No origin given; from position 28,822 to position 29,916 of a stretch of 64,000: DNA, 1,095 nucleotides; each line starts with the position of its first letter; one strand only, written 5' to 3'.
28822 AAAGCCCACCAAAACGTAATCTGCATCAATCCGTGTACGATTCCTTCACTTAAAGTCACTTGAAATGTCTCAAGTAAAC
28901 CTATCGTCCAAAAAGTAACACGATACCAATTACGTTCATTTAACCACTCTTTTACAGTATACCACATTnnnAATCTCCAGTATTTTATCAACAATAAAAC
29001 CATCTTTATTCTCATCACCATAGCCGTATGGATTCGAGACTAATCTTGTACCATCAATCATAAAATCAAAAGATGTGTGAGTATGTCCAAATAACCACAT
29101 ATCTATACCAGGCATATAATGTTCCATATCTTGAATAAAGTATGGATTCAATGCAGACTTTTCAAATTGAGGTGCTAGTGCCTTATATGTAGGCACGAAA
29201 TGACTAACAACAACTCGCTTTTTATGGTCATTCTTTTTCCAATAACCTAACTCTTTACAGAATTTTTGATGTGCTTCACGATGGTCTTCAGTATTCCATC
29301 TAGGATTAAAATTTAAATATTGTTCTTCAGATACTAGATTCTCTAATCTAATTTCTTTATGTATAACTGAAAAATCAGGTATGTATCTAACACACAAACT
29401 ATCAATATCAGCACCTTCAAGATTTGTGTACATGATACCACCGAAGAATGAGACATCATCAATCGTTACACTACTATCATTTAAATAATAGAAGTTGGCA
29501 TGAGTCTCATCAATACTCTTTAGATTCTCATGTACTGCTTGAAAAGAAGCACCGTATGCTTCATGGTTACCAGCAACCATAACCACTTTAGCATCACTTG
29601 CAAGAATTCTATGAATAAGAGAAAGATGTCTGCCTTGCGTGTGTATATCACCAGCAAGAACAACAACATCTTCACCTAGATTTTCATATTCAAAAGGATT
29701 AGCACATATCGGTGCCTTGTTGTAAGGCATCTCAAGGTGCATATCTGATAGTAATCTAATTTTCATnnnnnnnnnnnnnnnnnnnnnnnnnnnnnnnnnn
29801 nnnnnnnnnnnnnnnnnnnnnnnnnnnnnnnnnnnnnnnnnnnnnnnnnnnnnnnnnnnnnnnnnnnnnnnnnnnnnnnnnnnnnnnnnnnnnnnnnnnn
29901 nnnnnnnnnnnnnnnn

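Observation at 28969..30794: Metallophosphoesterase plus RNA-ligase operon: candidate RNA (tRNA) repair cassette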

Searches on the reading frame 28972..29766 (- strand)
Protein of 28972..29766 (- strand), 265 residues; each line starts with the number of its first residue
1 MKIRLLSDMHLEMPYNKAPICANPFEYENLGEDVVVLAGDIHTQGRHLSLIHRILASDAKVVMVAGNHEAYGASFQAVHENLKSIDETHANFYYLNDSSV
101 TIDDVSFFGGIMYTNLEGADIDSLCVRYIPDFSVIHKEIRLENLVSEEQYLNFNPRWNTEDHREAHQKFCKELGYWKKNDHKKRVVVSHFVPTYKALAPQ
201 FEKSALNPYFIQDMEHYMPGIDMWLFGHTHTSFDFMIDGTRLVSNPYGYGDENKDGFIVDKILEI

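Call 3: search_protein_families(library=pfam, proteins=[window:28972-29766:-], max_evalue=0.1)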
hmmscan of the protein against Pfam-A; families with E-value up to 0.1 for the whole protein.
window:28972-29766:- (265 aa): 3 families
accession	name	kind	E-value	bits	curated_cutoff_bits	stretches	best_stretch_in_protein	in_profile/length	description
PF00149.33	Metallophos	-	2.9e-12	47.9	21.5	1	1-231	1-190/191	Calcineurin-like phosphoesterase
PF12850.12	Metallophos_2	-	1.1e-06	29.2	27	1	1-81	1-60/154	Calcineurin-like phosphoesterase superfamily domain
PF15867.10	Dynein_attach_N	-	0.034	14.6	27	1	164-195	9-38/68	Dynein attachment factor N-terminus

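Call 4: search_protein_families(library=phrogs, proteins=[window:28972-29766:-], max_evalue=0.001)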
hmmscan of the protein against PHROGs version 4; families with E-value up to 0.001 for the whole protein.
window:28972-29766:- (265 aa): 2 families
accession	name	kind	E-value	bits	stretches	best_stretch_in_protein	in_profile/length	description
phrog_1649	-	other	4.9e-40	138.1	1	1-254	36-276/308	metallo-phosphoesterase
phrog_547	-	other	0.00089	19.4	0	32-89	73-129/245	phosphoesterase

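Call 8: search_solved_structures(query=window:28972-29766:-, max_evalue=1, show_alignments=2)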
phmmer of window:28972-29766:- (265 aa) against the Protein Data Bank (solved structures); distinct sequences matched with E-value up to 1: 1.
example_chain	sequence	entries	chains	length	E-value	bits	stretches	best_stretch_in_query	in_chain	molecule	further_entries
8c47_B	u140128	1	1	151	0.44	13.2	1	61-109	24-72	Profilin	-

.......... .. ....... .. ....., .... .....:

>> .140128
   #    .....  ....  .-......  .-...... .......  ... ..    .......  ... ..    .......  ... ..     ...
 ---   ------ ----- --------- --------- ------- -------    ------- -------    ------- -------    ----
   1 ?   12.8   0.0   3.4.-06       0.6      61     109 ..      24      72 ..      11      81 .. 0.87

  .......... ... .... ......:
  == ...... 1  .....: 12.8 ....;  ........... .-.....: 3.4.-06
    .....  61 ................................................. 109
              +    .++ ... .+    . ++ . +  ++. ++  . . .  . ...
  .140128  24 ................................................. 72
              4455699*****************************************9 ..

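Call 10: search_dna_similar(query=window:28972-29766:-, collection=phages, mode=protein, max_rows=40)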
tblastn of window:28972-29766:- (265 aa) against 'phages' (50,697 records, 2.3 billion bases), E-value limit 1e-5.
Records with a match: 186; places in all: 186; records where one place covers at least 80% of the query: 180.
Best place of each record, by identity: <60% 186.
By first word of the organism name: Vibrio 53; Escherichia 33; Rhizobium 19; Salmonella 9; Synechococcus 9; Brevundimonas 7; Acinetobacter 7; Erwinia 7; Caulobacter 6; Xanthomonas 6; and 13 more.
By host as written in the record: - 41; Escherichia coli 10; Brevundimonas pondensis LVF1 6; Rhizobium leguminosarum 4; Salmonella enterica subsp. enterica serovar Typhimurium 4; Synechococcus sp. MW02 4; Vibrio parahaemolyticus 4; Vibrio sp. 4; and 75 more.
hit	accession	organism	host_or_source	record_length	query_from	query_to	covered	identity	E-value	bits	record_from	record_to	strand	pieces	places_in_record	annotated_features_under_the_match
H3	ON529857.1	Brevundimonas phage vB_BpoS-Kikimora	Brevundimonas pondensis LVF1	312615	1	265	100%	31.6%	4e-18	89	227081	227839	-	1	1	metallo-dependent phosphatase-like protein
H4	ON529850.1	Brevundimonas phage vB_BpoS-Gurke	Brevundimonas pondensis LVF1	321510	1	265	100%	31.3%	4e-18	89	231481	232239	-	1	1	metallo-dependent phosphatase-like protein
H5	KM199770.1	Rhizobium phage vB_RleM_P10VF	Rhizobium leguminosarum biovar viciae ...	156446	1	253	95%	32.0%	3e-28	119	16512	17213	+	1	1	putative phosphatase | hypothetical protein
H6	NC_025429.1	Rhizobium phage vB_RleM_P10VF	Rhizobium leguminosarum biovar viciae ...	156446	1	253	95%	32.0%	3e-28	119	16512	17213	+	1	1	metallo-phosphoesterase | GTP-binding domain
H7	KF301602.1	Caulobacter phage Cr30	Caulobacter crescentus CB15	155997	1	249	94%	31.8%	1e-22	102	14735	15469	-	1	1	Ser/Thr protein phosphatase family protein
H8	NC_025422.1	Caulobacter phage Cr30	Caulobacter crescentus CB15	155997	1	249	94%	31.8%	1e-22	102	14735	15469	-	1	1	metallo-phosphoesterase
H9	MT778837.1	Rhizobium phage AF3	-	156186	1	253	95%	31.0%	5e-28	118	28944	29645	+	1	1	Ser/Thr protein phosphatase family protein | chromosome segregation protein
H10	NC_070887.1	Rhizobium phage AF3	-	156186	1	253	95%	31.0%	5e-28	118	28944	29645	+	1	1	metallo-phosphoesterase | GTP-binding domain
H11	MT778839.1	Rhizobium phage P9VFCI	-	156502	1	253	95%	31.0%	1e-27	117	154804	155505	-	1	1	Ser/Thr protein phosphatase family protein | hypothetical protein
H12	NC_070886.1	Rhizobium phage P9VFCI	-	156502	1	253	95%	31.0%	1e-27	117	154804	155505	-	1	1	metallo-phosphoesterase | GTP-binding domain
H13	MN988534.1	Rhizobium phage RHph_N34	Rhizobium etli CFN42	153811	1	265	100%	29.4%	9e-24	105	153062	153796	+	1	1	putative metallophosphoesterase protein | putative GTP-binding protein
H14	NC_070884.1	Rhizobium phage RHph_N34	Rhizobium etli CFN42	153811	1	265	100%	29.4%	9e-24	105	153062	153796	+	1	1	metallo-phosphoesterase | GTP-binding domain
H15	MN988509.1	Rhizobium phage RHph_I46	Rhizobium phaseoli IE1004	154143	1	265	100%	29.4%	2e-22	101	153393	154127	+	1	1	putative metallophosphoesterase protein | putative GTP-binding protein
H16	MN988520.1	Rhizobium phage RHph_I9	Rhizobium sp. R635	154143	1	265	100%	29.4%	2e-22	101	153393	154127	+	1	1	putative metallophosphoesterase protein | putative GTP-binding protein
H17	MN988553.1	Rhizobium phage RHph_I34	Rhizobium etli CFN42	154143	1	265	100%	29.4%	2e-22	101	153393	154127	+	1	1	putative metallophosphoesterase protein | putative GTP-binding protein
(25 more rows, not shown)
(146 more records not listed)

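Call 16: find_related_loci(query=window:28972-29766:-, collection=viral_contigs, flank=6000)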
Query window:28972-29766:- (265 aa) in viral_contigs; peptide patterns used: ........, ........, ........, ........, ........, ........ (x = any residue, [..] = any of these).
8 stretches matched a pattern; 8 encode a relative of the query (tblastn E <= 1e-3); 8 distinct loci.
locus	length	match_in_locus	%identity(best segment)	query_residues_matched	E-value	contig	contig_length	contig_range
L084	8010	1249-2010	58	1-257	2e-95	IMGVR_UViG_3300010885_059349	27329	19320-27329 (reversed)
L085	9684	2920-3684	38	1-265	6e-48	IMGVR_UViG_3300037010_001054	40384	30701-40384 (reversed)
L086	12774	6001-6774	29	2-265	9e-28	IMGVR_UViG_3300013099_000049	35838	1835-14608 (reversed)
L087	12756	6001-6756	30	1-265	1e-23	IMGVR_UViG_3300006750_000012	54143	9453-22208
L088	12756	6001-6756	30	1-265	1e-23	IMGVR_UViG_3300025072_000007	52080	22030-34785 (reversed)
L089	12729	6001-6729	27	2-263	2e-23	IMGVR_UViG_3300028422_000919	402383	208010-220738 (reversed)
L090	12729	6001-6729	27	2-263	2e-23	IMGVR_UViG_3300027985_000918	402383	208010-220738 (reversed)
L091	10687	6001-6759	29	1-265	7e-22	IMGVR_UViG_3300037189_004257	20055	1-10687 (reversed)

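Call 26: search_protein_families(library=ncbifam, proteins=[window:28972-29766:-], max_evalue=0.01)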
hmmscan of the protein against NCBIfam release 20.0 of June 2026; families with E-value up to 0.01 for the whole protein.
window:28972-29766:- (265 aa): 3 families
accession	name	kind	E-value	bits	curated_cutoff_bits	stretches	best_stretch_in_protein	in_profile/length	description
TIGR03729.1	acc_ester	subfamily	5e-06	26.1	148.25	0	2-100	1-103/239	putative phosphoesterase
TIGR00040.1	yfcE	subfamily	0.00088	19.4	56.25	0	1-70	1-63/158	YfcE family phosphodiesterase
NF003116.0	PRK04036.1-1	equivalog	0.0014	17.4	425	1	40-107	337-406/530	DNA-directed DNA polymerase II small subunit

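Call 27: find_homologous_proteins(query=window:28972-29766:-, max_evalue=0.00001)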
Query window:28972-29766:- (265 aa): 839 proteins with E <= 0.00001 among 1159 candidates; the best 120 are listed.
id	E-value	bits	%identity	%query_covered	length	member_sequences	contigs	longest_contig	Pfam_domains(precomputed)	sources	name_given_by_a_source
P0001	2.4e-161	554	87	100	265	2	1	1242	PF12850.13,PF00149.34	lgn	-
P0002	4.7e-147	507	80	100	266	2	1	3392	PF12850.13,PF00149.34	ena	-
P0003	5.5e-142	490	78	100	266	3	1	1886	PF12850.13,PF00149.34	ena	-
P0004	4.4e-138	477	76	100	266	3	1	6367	PF12850.13,PF00149.34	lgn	-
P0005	1.4e-132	459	73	100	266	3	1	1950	PF12850.13,PF00149.34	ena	-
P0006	1.6e-129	449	71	100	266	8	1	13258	PF12850.13,PF00149.34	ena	-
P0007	6.3e-127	441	75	95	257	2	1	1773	PF12850.13,PF00149.34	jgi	jgi:predicted phosphodiesterase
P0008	1.0e-125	437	70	100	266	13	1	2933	PF12850.13,PF00149.34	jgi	jgi:predicted phosphodiesterase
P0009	9.9e-115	401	67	95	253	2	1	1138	PF12850.13,PF00149.34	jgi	jgi:predicted phosphodiesterase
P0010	4.5e-85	303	55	99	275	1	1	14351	PF12850.13,PF00149.34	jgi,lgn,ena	-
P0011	1.3e-82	295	56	92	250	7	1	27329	PF00149.34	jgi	-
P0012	2.8e-82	294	54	97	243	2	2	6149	PF12850.13,PF00149.34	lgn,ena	-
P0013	7.5e-65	237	49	100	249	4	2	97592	PF12850.13,PF00149.34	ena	-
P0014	5.4e-64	234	49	100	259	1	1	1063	PF12850.13,PF00149.34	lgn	-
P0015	6.0e-64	234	49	100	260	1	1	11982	PF12850.13,PF00149.34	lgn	-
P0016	5.1e-63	231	48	100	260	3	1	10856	PF12850.13,PF00149.34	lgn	-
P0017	6.5e-63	231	46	100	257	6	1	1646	PF12850.13,PF00149.34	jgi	jgi:predicted phosphodiesterase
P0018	3.2e-62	229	46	100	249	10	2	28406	PF12850.13,PF00149.34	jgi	jgi:predicted phosphodiesterase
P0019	7.6e-62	227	47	100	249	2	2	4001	PF12850.13,PF00149.34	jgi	jgi:predicted phosphodiesterase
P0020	3.1e-61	225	47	100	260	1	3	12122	PF12850.13,PF00149.34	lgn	-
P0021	1.2e-60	223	47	100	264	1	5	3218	PF12850.13,PF00149.34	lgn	-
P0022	1.6e-60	223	48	100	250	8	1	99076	PF12850.13,PF00149.34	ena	-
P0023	3.0e-60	222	48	100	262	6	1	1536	PF12850.13,PF00149.34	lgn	-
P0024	3.3e-60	222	44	100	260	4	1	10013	PF12850.13,PF00149.34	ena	-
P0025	3.5e-60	222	47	100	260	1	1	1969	PF12850.13,PF00149.34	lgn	-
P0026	4.5e-60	222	47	100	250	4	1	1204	PF12850.13,PF00149.34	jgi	jgi:predicted phosphodiesterase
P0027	1.1e-59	220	47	100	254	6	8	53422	PF12850.13,PF00149.34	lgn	-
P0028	1.1e-59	220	47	100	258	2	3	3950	PF12850.13,PF00149.34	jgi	jgi:predicted phosphodiesterase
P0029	1.2e-59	220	46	100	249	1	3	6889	PF12850.13,PF00149.34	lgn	-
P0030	1.2e-59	220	44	100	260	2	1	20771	PF12850.13,PF00149.34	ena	-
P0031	2.8e-59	219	44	100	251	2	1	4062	PF12850.13,PF00149.34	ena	-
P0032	4.2e-59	218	45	100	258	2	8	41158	PF12850.13,PF00149.34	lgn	-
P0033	4.4e-59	218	46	100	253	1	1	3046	PF12850.13,PF00149.34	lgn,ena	-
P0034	5.2e-59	218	45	100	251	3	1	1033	PF12850.13,PF00149.34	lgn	-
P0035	1.1e-58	217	46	100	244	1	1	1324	PF12850.13,PF00149.34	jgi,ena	jgi:hypothetical protein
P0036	1.3e-58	217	44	100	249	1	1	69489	PF12850.13,PF00149.34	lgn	-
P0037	1.7e-58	216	44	100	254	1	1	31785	PF12850.13,PF00149.34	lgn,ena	-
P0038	2.0e-58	216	47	100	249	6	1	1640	PF12850.13,PF00149.34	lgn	-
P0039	2.3e-58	216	47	100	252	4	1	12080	PF12850.13,PF00149.34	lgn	-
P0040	2.5e-58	216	45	96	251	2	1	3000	PF12850.13,PF00149.34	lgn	-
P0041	3.4e-58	215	45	100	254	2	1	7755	PF12850.13,PF00149.34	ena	-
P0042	3.7e-58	215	46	100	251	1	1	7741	PF12850.13,PF00149.34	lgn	-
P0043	6.4e-58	214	47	94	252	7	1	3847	PF12850.13,PF00149.34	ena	-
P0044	6.8e-58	214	44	100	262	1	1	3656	PF12850.13,PF00149.34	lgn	-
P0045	9.3e-58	214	46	100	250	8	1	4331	PF12850.13,PF00149.34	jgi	jgi:predicted phosphodiesterase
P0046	1.1e-57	214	45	100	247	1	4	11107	PF12850.13,PF00149.34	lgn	-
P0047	2.1e-57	213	46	100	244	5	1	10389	PF12850.13,PF00149.34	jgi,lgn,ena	jgi:predicted phosphodiesterase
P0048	2.4e-57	213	44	100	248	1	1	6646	PF12850.13,PF00149.34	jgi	-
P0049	2.8e-57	212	46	100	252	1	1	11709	PF12850.13,PF00149.34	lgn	-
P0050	1.1e-56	210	46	100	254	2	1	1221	PF12850.13,PF00149.34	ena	-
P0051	1.3e-56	210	44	100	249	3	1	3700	PF12850.13,PF00149.34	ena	-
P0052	2.0e-56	210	46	100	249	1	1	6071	PF12850.13,PF00149.34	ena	-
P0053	2.1e-56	209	45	100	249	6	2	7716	PF12850.13,PF00149.34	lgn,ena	-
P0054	4.3e-56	208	44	100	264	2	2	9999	PF12850.13,PF00149.34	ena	-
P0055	8.2e-56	208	47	100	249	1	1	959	PF12850.13,PF00149.34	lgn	-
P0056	8.4e-56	207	46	100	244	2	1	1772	PF12850.13,PF00149.34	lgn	-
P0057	8.4e-56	207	45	100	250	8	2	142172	PF12850.13,PF00149.34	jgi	jgi:hypothetical protein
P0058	1.0e-55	207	45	100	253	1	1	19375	PF12850.13,PF00149.34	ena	-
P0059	1.4e-55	207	46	100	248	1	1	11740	PF12850.13,PF00149.34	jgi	jgi:predicted phosphodiesterase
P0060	1.5e-55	207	45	100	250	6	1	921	PF12850.13,PF00149.34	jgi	-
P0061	2.0e-55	206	45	100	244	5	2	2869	PF12850.13,PF00149.34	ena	-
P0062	4.5e-55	205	44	100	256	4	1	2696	PF12850.13,PF00149.34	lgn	-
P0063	5.0e-55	205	44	100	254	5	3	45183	PF12850.13,PF00149.34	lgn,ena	-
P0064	6.2e-55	205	45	100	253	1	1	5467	PF12850.13,PF00149.34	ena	-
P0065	6.2e-55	205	44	100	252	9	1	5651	PF12850.13,PF00149.34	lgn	-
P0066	6.4e-55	205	45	100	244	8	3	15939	PF12850.13,PF00149.34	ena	-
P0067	2.3e-54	203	45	100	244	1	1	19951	PF12850.13,PF00149.34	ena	-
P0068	2.5e-54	203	45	100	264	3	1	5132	PF12850.13,PF00149.34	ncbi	-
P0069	4.5e-54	202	43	100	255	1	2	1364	PF12850.13,PF00149.34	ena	-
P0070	5.5e-54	202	43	100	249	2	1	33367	PF12850.13,PF00149.34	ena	-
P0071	6.6e-54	201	45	100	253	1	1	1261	PF12850.13,PF00149.34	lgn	-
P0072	9.3e-54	201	42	91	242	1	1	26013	PF00149.34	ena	-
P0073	1.2e-53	200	45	100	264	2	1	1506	PF12850.13,PF00149.34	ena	-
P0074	1.4e-53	200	44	100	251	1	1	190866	PF12850.13,PF00149.34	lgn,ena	-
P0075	1.4e-53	200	45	100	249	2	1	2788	PF12850.13,PF00149.34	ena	-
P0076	1.7e-53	200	43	100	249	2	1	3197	PF12850.13,PF00149.34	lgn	-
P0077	1.8e-53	200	44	94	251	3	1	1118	PF12850.13,PF00149.34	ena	-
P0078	2.0e-53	200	43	100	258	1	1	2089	PF12850.13,PF00149.34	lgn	-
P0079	2.2e-53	200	44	100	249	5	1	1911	PF12850.13,PF00149.34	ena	-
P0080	2.5e-53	199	42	100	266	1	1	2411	PF12850.13,PF00149.34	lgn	-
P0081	3.7e-53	199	44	100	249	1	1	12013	PF12850.13,PF00149.34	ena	-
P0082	5.3e-53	198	44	100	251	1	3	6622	PF12850.13,PF00149.34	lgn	-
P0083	6.8e-53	198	45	100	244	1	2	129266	PF12850.13,PF00149.34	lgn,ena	-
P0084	7.3e-53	198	42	100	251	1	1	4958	PF12850.13,PF00149.34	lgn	-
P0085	8.3e-53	198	43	100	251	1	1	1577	PF00149.34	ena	-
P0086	9.4e-53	197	43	100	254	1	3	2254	PF12850.13,PF00149.34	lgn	-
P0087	2.5e-52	196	43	100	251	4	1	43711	PF12850.13,PF00149.34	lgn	-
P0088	7.6e-52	195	43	90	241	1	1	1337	PF00149.34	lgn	-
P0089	1.6e-51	193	44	100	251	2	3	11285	PF12850.13,PF00149.34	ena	-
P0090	1.9e-51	193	43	100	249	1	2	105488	PF12850.13,PF00149.34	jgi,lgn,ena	jgi:predicted phosphodiesterase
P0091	2.0e-51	193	43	100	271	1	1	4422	PF12850.13,PF00149.34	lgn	-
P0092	3.3e-51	192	47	100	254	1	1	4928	PF12850.13,PF00149.34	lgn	-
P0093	3.7e-51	192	44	100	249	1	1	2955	PF12850.13,PF00149.34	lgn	-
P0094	6.4e-51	191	45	100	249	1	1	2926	PF12850.13,PF00149.34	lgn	-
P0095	1.0e-50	191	43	95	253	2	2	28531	PF12850.13,PF00149.34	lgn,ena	-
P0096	1.2e-50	191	41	100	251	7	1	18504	PF12850.13,PF00149.34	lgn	-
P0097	1.6e-50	190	46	100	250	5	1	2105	PF12850.13,PF00149.34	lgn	-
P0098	1.8e-50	190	42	91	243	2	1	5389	PF00149.34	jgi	jgi:hypothetical protein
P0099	2.9e-50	189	43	99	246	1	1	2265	PF12850.13,PF00149.34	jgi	-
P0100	6.0e-50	188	40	99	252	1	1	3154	PF00149.34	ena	-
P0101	1.4e-49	187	44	94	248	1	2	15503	PF12850.13,PF00149.34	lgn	-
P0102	3.2e-49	186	41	100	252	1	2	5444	PF12850.13,PF00149.34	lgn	-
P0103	3.6e-49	186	42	100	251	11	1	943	PF12850.13,PF00149.34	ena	-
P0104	7.3e-49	185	42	100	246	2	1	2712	PF12850.13,PF00149.34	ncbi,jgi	jgi:predicted MPP superfamily phosphohydrolase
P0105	7.6e-49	185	42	95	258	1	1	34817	PF00149.34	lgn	-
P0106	7.6e-49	185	43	95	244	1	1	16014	PF12850.13,PF00149.34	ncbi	-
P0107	8.6e-49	185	41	100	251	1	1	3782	PF00149.34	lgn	-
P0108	1.1e-48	184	41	100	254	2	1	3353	PF12850.13,PF00149.34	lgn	-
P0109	2.0e-48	183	42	100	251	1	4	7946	PF12850.13,PF00149.34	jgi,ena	-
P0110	4.2e-48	182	41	91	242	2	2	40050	PF00149.34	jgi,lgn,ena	-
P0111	7.8e-48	181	41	100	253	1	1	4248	PF12850.13,PF00149.34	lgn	-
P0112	2.3e-47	180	41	86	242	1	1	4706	PF00149.34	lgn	-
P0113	3.5e-47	179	43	91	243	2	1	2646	PF00149.34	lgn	-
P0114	4.9e-47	179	41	100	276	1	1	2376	PF12850.13,PF00149.34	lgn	-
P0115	5.8e-47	179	40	100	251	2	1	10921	PF12850.13,PF00149.34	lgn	-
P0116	7.5e-47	178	41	100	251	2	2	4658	PF12850.13,PF00149.34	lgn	-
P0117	9.6e-47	178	43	95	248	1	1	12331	PF12850.13,PF00149.34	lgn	-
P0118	1.1e-46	178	42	100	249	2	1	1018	PF12850.13,PF00149.34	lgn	-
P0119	1.9e-46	177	42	100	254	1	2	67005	PF12850.13,PF00149.34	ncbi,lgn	-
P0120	5.4e-46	175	42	100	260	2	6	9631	PF12850.13,PF00149.34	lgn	-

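Call 28: find_encoding_contigs(protein=P0006, flank=6000, max_places=2)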
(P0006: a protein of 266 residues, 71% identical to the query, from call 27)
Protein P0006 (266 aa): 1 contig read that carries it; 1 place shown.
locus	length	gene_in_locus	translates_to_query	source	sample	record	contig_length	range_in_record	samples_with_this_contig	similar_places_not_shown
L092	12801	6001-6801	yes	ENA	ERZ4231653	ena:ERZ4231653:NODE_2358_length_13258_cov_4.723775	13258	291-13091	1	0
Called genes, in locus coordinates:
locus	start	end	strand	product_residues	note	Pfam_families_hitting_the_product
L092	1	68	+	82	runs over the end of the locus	-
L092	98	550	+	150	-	-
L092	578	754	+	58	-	-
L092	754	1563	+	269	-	PF01145:Band_7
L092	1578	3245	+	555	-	PF02543:Carbam_trans_N, PF16861:Carbam_trans_C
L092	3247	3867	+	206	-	PF13759:2OG-FeII_Oxy_5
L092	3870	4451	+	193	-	PF16473:Rv2179c-like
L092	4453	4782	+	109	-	-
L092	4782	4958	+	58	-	-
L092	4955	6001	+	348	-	PF21189:PHA02142, PF09414:RNA_ligase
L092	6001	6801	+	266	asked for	PF00149:Metallophos, PF12850:Metallophos_2 (faint)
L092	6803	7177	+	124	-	-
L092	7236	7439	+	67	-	-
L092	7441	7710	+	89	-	-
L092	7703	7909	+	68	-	-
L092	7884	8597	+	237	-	PF25187:Acb3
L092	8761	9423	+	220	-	PF13759:2OG-FeII_Oxy_5 (faint)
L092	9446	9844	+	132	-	-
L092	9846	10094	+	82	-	-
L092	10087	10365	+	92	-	-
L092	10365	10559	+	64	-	PF20661:SutA-RBD (weak)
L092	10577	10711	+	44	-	-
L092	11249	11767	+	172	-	PF07486:Hydrolase_2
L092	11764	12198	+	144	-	PF00565:SNase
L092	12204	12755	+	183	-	PF13640:2OG-FeII_Oxy_3 (weak)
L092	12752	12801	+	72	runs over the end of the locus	?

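Call 29: find_encoding_contigs(protein=P0004, flank=6000, max_places=2)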
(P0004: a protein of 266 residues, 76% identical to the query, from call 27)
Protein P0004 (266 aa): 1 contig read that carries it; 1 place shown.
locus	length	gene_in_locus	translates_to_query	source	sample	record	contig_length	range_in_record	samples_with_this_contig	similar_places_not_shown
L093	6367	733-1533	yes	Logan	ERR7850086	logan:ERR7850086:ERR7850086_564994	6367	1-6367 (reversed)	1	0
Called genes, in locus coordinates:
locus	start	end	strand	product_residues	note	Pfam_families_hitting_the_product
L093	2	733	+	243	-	?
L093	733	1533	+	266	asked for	PF00149:Metallophos, PF12850:Metallophos_2 (faint)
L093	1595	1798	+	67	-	-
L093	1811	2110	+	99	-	-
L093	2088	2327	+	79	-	-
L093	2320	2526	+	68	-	-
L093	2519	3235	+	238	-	PF25187:Acb3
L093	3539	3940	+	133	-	-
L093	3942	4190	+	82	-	-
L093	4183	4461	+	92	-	-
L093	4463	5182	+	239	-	PF01844:HNH (weak)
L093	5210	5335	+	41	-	-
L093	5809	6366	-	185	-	?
